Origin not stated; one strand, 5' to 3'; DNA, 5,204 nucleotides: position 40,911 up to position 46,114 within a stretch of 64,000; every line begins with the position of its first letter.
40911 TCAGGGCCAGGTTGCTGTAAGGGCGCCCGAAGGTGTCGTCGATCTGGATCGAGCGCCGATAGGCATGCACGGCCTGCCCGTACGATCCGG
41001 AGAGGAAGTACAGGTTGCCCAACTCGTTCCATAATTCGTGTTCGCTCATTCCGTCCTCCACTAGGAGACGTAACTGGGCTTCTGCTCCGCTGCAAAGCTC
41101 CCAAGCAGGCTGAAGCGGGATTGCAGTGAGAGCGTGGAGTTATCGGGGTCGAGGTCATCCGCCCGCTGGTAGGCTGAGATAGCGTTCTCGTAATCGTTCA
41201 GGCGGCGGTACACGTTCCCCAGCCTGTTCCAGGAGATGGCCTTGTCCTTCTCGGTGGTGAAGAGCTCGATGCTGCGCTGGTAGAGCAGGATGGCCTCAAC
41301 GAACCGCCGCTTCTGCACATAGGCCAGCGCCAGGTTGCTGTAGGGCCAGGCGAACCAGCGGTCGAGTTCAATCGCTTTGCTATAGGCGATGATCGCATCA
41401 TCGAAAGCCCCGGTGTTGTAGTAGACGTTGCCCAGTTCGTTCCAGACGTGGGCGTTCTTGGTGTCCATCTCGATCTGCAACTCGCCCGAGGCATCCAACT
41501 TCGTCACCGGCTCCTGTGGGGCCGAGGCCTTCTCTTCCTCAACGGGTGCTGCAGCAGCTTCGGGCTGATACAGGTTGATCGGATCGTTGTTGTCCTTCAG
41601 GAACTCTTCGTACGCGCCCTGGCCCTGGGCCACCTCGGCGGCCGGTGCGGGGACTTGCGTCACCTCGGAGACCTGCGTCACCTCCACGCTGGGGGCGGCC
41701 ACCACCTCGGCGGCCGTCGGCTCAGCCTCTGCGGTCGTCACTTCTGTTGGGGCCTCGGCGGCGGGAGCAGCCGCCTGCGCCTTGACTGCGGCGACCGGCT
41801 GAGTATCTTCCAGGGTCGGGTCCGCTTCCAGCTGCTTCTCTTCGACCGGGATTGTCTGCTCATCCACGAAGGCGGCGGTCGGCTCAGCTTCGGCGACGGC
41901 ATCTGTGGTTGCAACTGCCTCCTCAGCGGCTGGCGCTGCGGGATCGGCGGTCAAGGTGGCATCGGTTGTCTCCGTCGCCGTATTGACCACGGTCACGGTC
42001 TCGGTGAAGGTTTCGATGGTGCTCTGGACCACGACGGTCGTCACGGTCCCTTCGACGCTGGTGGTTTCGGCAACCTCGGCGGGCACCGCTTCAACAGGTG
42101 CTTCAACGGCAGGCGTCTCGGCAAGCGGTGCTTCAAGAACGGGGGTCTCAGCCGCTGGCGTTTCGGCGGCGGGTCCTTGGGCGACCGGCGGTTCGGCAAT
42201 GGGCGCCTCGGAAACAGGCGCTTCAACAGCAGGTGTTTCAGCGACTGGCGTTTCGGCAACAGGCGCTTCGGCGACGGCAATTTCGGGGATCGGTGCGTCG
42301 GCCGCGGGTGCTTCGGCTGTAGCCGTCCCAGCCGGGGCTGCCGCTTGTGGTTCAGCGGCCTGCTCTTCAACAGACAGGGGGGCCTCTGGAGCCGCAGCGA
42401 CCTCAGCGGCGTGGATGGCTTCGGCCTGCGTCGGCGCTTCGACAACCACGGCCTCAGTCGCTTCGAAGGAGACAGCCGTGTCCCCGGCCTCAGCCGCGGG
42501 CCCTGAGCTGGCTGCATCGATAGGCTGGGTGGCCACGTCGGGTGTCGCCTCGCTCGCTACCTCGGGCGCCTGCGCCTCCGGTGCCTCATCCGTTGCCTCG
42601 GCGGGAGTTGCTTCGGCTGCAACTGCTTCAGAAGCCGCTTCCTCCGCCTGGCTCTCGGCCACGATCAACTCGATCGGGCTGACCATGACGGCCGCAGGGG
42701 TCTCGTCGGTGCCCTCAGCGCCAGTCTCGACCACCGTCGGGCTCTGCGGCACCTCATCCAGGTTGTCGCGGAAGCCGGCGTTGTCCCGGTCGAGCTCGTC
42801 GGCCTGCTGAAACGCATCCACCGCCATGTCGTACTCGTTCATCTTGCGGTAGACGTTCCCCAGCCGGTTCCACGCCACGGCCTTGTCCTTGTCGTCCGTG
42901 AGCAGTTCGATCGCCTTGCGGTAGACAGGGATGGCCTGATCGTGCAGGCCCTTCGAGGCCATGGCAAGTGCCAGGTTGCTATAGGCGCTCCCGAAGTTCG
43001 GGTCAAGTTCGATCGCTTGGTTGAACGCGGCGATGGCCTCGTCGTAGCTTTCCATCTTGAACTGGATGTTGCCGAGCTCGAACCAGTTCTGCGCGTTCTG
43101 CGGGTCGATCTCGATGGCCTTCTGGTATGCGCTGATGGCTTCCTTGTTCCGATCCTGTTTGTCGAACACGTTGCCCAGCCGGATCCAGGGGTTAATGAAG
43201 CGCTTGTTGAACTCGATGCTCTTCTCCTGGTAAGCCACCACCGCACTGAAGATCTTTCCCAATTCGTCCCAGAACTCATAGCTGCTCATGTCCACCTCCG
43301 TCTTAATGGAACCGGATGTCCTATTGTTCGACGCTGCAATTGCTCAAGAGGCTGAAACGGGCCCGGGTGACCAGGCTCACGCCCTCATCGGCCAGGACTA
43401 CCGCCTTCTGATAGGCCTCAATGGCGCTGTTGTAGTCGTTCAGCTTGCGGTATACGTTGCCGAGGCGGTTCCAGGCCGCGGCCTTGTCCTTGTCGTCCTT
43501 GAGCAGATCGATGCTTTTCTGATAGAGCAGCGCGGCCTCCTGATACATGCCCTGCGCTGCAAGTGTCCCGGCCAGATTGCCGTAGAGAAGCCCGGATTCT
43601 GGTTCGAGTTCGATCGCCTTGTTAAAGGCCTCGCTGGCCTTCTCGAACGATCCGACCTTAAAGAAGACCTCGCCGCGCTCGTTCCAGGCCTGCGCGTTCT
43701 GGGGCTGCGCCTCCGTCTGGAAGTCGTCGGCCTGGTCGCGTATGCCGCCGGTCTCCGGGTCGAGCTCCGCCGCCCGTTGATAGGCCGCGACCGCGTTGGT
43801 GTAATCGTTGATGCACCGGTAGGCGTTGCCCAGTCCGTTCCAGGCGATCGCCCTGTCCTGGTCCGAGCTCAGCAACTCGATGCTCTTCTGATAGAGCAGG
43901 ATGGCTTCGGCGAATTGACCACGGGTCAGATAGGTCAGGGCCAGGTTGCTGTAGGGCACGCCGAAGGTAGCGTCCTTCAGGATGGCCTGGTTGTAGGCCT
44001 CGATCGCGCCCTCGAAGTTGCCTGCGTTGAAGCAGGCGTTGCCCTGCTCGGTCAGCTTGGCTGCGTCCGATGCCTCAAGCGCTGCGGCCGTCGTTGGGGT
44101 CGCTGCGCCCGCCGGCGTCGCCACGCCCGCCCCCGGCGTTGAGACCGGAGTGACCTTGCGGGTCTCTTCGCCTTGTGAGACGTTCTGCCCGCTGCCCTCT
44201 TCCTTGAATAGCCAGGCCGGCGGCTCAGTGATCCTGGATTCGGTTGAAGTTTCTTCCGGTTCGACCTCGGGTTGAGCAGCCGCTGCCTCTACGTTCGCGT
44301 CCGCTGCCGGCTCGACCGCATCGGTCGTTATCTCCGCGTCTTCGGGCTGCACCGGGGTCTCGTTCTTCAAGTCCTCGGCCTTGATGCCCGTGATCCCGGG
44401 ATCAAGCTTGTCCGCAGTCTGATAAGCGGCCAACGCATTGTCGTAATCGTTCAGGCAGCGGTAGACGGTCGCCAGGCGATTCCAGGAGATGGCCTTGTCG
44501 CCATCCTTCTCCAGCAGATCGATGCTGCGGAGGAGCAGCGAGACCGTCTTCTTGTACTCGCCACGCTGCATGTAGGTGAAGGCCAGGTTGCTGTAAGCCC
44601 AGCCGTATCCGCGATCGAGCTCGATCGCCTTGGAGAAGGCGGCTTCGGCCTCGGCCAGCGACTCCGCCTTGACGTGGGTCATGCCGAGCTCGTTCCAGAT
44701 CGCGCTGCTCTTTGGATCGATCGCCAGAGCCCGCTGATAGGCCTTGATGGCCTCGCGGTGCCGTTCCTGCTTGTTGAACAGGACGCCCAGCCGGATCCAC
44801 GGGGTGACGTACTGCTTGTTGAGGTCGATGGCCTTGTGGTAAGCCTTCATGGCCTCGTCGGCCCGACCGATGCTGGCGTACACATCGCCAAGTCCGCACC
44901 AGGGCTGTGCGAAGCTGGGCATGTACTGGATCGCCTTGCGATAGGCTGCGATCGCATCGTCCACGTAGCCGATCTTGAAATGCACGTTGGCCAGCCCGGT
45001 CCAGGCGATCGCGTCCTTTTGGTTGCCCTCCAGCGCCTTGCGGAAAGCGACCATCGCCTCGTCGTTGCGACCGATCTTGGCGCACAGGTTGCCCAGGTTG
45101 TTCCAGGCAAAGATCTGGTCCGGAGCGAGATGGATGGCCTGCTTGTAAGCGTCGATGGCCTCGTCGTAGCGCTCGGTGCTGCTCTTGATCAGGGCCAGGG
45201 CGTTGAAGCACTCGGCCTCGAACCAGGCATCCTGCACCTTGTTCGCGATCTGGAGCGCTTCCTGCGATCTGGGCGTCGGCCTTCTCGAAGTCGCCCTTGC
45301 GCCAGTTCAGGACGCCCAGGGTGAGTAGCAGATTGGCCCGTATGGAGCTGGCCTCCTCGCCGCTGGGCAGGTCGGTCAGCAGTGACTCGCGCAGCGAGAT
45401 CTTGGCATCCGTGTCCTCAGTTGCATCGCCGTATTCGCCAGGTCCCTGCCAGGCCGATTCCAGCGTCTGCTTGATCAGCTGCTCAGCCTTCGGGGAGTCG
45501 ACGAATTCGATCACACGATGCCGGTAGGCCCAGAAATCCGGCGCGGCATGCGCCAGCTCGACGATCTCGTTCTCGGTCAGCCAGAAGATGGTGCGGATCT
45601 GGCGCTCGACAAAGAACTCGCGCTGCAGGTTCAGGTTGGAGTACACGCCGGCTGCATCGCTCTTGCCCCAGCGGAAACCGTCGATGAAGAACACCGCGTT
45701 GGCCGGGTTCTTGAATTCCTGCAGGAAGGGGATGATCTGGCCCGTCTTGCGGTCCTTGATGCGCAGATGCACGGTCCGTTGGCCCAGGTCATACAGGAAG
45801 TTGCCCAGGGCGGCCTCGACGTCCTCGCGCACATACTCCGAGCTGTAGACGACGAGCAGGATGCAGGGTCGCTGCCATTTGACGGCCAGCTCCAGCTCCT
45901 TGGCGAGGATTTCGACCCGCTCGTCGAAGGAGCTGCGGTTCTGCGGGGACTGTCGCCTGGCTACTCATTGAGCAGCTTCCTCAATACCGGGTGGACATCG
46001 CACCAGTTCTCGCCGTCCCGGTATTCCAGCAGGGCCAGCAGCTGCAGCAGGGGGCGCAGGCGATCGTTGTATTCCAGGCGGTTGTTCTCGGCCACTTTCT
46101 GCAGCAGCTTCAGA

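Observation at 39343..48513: Nine-kb single-strand operon: MraZ-like, NarL RR, P-loop ATPase, N-domain+TPR, two TPR/IDR/TPR proteins (plus a membrane protein downstream)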

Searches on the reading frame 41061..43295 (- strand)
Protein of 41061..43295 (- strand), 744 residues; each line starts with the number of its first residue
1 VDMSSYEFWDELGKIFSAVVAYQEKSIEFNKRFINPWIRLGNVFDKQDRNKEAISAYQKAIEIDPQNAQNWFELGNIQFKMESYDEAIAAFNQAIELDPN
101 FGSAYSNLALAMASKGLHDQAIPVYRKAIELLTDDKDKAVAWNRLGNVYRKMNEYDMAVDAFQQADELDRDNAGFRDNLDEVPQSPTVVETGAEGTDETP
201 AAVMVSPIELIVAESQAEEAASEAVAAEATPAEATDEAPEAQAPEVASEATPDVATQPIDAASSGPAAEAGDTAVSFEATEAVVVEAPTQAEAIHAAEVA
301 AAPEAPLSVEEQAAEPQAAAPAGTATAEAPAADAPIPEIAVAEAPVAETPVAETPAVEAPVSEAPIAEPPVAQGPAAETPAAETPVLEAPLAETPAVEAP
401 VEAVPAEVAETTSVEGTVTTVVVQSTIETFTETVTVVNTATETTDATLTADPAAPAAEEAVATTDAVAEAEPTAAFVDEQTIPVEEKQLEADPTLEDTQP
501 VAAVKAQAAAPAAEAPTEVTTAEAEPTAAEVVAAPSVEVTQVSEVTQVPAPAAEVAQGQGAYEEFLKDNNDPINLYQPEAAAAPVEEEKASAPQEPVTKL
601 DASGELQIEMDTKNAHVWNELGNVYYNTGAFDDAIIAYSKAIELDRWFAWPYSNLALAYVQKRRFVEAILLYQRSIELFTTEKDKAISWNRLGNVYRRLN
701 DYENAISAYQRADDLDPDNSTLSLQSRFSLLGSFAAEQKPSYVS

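Call 5: search_protein_families(library=pfam, max_evalue=0.01, proteins=[window:41061-43295:-])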
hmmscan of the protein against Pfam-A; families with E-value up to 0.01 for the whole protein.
window:41061-43295:- (744 aa): 32 families (the best 25 are shown)
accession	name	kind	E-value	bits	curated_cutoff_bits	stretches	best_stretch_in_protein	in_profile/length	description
PF00515.34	TPR_1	-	5.3e-60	197.4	27.8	7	71-101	4-34/34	Tetratricopeptide repeat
PF07719.23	TPR_2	-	7.1e-51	166.6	27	6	69-100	2-33/34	Tetratricopeptide repeat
PF13181.12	TPR_8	-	4e-48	157.9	25.7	5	688-719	3-34/34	Tetratricopeptide repeat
PF13414.12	TPR_11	-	1.4e-43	146.8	26.8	5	75-116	1-42/42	TPR repeat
PF13424.12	TPR_12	-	1e-33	115.8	30.1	3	103-165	4-71/77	Tetratricopeptide repeat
PF13176.12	TPR_7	-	4.9e-32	107.7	27.9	2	689-716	2-29/36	Tetratricopeptide repeat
PF13431.12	TPR_17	-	6e-31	104.5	24.4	2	56-89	1-34/34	Tetratricopeptide repeat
PF23914.1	TPR_CcmH_CycH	-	3.5e-27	95.6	42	3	64-114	46-96/158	Cytochrome c-type biogenesis protein H TPR domain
PF13432.12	TPR_16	-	2.3e-26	92.3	32.7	2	73-131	2-60/65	Tetratricopeptide repeat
PF13428.12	TPR_14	-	3.7e-24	83.2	23.5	3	36-76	3-43/44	Tetratricopeptide repeat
PF14559.12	TPR_19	-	1.8e-19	70.2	25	2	47-108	4-64/68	Tetratricopeptide repeat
PF13174.12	TPR_6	-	1.1e-16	60.7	26.3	0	71-100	3-32/33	Tetratricopeptide repeat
PF13374.12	TPR_10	-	4.3e-13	49.2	27.5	0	143-165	6-28/42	Tetratricopeptide repeat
PF12895.13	ANAPC3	-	1.4e-12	48.1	27.2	1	46-92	35-80/82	Anaphase-promoting complex, cyclosome, subunit 3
PF25063.1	ARM_TT21_C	-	3.6e-10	40.5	35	1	24-101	119-197/209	Tetratricopeptide repeat protein 21 C-terminal ARM domain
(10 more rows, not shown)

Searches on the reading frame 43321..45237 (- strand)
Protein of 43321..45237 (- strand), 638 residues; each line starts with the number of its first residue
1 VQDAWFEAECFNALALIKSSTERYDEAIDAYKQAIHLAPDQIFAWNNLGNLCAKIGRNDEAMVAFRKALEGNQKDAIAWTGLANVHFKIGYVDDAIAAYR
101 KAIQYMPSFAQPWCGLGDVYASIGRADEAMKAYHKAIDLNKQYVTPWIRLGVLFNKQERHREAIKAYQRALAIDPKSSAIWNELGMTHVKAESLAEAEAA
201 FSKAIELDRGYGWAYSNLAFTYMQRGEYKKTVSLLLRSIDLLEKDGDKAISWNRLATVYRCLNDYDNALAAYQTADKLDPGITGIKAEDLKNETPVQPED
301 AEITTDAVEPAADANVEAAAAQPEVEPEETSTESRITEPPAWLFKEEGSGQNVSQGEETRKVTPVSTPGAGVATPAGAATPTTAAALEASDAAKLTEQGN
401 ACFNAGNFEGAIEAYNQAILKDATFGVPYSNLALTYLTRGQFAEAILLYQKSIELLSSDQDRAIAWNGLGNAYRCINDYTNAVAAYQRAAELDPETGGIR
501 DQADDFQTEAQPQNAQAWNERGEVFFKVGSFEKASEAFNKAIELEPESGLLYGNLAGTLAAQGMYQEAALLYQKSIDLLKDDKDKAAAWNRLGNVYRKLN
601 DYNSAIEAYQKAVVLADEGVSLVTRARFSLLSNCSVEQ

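Call 5: search_protein_families(library=pfam, max_evalue=0.01, proteins=[window:43321-45237:-])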
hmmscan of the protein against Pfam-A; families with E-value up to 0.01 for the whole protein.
window:43321-45237:- (638 aa): 43 families (the best 25 are shown)
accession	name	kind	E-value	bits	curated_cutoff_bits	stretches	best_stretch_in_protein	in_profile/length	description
PF00515.34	TPR_1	-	3.7e-98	318.2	27.8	12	586-615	1-30/34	Tetratricopeptide repeat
PF07719.23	TPR_2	-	5.9e-84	269.8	27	12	586-616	1-31/34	Tetratricopeptide repeat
PF13414.12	TPR_11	-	7.3e-69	227.7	26.8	11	22-56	8-42/42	TPR repeat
PF13181.12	TPR_8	-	9.1e-68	219.1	25.7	9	586-613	1-28/34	Tetratricopeptide repeat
PF13424.12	TPR_12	-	3.9e-57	190.8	30.1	8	429-493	6-75/77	Tetratricopeptide repeat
PF13431.12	TPR_17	-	1.4e-50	165.8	24.4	4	30-61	1-32/34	Tetratricopeptide repeat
PF13432.12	TPR_16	-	9.6e-48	160.6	32.7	8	153-210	6-63/65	Tetratricopeptide repeat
PF13428.12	TPR_14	-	4.2e-47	154.1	23.5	4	147-185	4-42/44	Tetratricopeptide repeat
PF13176.12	TPR_7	-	3.7e-46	151.7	27.9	4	465-495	1-33/36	Tetratricopeptide repeat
PF23914.1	TPR_CcmH_CycH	-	3.4e-43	147.6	42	6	145-233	51-142/158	Cytochrome c-type biogenesis protein H TPR domain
PF14559.12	TPR_19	-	2.3e-34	118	25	7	22-83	5-66/68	Tetratricopeptide repeat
PF13374.12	TPR_10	-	9.1e-28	95.9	27.5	1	429-455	5-31/42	Tetratricopeptide repeat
PF13371.12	TPR_9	-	2.5e-17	63.1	35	2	156-208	7-59/73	Tetratricopeptide repeat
PF13174.12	TPR_6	-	8.5e-17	61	26.3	0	149-177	5-33/33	Tetratricopeptide repeat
PF25063.1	ARM_TT21_C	-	3.5e-14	53.6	35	1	105-197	90-183/209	Tetratricopeptide repeat protein 21 C-terminal ARM domain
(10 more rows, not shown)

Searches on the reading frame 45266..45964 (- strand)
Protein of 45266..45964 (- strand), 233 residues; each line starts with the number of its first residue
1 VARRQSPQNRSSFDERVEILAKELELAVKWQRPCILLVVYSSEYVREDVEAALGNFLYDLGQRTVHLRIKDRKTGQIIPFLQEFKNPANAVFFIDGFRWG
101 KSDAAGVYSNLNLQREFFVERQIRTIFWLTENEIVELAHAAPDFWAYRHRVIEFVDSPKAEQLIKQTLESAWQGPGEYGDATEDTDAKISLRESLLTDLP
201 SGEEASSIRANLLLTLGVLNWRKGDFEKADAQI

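Call 5: search_protein_families(library=pfam, max_evalue=0.01, proteins=[window:45266-45964:-])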
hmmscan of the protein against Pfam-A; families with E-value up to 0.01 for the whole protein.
seq(233 aa): 0 families

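Call 6: search_protein_families(library=padloc, max_evalue=1, proteins=[window:45266-45964:-])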
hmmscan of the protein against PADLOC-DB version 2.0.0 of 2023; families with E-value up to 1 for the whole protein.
seq(233 aa): 0 families

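Call 7: search_protein_families(library=ncbifam, max_evalue=1, proteins=[window:45266-45964:-])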
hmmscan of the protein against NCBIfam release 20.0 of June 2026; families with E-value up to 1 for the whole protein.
seq(233 aa): 2 families
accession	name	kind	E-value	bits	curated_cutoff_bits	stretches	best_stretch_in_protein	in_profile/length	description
TIGR00540.1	TPR_hemY_coli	hypoth_equivalog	0.044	12.6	142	1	146-230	266-346/385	heme biosynthesis-associated TPR protein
NF007227.0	PRK09645.1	subfamily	0.085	12.7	202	1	140-183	22-63/177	sigma-70 family RNA polymerase sigma factor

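Call 56: predict_structure(alignment_id=A4)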
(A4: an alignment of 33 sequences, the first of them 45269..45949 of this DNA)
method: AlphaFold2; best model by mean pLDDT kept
length: 227 residues; sequences in the alignment: 33
mean_pLDDT: 74.3   pTM: 0.59
mean pLDDT of the five models: 74.3, 74.2, 69.5, 68.3, 65.2
residues with pLDDT >= 90: 41; 70-90: 120; 50-70: 35; < 50: 31
segments of 3 or more residues with pLDDT < 50: 1-4, 152-177
pLDDT, mean of each block of 10 residues (from residue 1): 63 92 90 86 90 92 67 72 87 58 67 83 86 79 80 46 40 46 79 72 74 80 81
secondary structure, 60 per line:
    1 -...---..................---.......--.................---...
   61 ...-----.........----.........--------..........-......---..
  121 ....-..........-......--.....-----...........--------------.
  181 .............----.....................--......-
elements in order: H8-25 E29-35 H38-54 E58-63 H69-77 E85-90 H99-108 H110-115 E119-124 H126-135 H137-142 E145-149 H155-165 H180-193 H198-218 H221-226

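Call 59: fold_search(model_id=the predicted structure, library=pdb)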
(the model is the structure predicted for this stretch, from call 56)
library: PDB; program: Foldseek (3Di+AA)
matches with E <= 10: 1648; with E <= 0.001: 65
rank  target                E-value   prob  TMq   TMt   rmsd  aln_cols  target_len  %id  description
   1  7jpq_D                9.5e-06  1.00  0.42  0.27  12.4       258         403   16  ORC-O2-5: Human Origin Recognition Complex (ORC) with subunits 2,3,4,5 (released 2020-09-02)
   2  7jpo_D                1.5e-05  1.00  0.42  0.26  12.6       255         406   16  ORC-O1AAA: Human Origin Recognition Complex (ORC) with dynamic/unresolved ORC2 WH (released 2020-09-02)
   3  8s0c_D                2.3e-05  1.00  0.42  0.28  13.1       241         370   17  H. sapiens ORC1-5 bound to double stranded DNA as part of the MCM-ORC complex (released 2024-10-02)
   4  8s0e_D                2.8e-05  1.00  0.44  0.28  12.0       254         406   16  H. sapiens OCCM bound to double stranded DNA (released 2024-10-02)
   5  7uqi_F                3.2e-05  1.00  0.43  0.20  15.8       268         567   13  Cryo-EM structure of the S. cerevisiae chromatin remodeler Yta7 hexamer bound to ADP (released 2023-02-01)
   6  7uqi_D                3.3e-05  1.00  0.43  0.20  15.2       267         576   12  Cryo-EM structure of the S. cerevisiae chromatin remodeler Yta7 hexamer bound to ADP (released 2023-02-01)
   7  7jgr_D                3.8e-05  1.00  0.44  0.25  17.0       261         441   13  Structure of Drosophila ORC bound to DNA (84 bp) and Cdc6 (released 2020-09-09)
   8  7uqi_A                5.1e-05  1.00  0.43  0.20  16.1       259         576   13  Cryo-EM structure of the S. cerevisiae chromatin remodeler Yta7 hexamer bound to ADP (released 2023-02-01)
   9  8s0e_A                6.9e-05  1.00  0.42  0.29  11.9       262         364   11  H. sapiens OCCM bound to double stranded DNA (released 2024-10-02)
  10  7uqi_C                6.9e-05  1.00  0.43  0.20  16.3       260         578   13  Cryo-EM structure of the S. cerevisiae chromatin remodeler Yta7 hexamer bound to ADP (released 2023-02-01)
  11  7plh_A                7.3e-05  1.00  0.40  0.36  11.3       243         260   12  Scytonema hofmannii TnsC bound to AMPPNP and DNA (released 2021-12-01)
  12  5bq5_B                9.3e-05  1.00  0.39  0.45   9.5       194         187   15  Crystal structure of the IstB AAA+ domain bound to ADP-BeF3 (released 2015-09-02)
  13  4bj6_A                9.9e-05  1.00  0.44  0.36  10.2       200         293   10  Crystal structure Rif2 in complex with the C-terminal domain of Rap1 (Rap1-RCT) (released 2013-06-19)
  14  8efv_A                9.9e-05  1.00  0.42  0.32  12.8       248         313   13  Structure of single homo-hexameric Holliday junction ATP-dependent DNA helicase RuvB motor (released 2023-05-10)
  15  9gjp_D                1.1e-04  1.00  0.43  0.25  11.1       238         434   12  OCCM maturation intermediate stalled with an Arginine Finger mutation in Mcm5: Conformer 2 (released 2025-03-05)
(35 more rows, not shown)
